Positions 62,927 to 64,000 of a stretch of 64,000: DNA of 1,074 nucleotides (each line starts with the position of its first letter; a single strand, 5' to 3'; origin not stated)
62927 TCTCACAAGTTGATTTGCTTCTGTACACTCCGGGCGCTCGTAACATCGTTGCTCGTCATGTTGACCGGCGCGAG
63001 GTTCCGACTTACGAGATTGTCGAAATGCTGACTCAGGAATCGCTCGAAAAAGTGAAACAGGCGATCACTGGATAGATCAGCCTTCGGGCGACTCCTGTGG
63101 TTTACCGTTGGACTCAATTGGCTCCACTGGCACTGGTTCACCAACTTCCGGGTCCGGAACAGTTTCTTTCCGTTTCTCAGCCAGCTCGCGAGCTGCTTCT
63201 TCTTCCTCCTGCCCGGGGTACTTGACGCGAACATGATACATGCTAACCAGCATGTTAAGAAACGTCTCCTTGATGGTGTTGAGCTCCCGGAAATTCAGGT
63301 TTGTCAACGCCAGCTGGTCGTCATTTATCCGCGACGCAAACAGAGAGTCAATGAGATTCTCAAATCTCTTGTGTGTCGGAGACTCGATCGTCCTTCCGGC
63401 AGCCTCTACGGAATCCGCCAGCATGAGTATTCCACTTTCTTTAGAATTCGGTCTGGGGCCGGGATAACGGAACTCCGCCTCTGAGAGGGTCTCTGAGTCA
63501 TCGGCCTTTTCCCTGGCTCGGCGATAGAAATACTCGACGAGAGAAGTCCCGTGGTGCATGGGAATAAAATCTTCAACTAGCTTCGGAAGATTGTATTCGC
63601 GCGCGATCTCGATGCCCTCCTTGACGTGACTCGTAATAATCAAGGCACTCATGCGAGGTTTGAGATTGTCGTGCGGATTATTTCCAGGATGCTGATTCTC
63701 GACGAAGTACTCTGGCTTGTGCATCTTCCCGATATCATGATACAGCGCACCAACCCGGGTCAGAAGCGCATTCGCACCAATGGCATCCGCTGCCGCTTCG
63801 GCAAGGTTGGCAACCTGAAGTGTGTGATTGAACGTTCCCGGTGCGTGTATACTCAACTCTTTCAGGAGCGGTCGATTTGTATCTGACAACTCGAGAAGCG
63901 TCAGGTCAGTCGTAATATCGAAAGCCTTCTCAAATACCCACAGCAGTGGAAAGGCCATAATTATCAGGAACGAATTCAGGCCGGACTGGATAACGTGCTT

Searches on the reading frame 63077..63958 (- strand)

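Call 77: search_protein_families(library=pfam, proteins=[window:63077-63958:-], max_evalue=0.001)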
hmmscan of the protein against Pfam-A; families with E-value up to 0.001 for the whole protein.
window:63077-63958:- (293 aa): 1 family
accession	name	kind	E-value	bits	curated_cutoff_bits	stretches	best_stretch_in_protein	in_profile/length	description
PF01966.28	HD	-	5.2e-20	72.3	22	1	42-186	1-115/116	HD domain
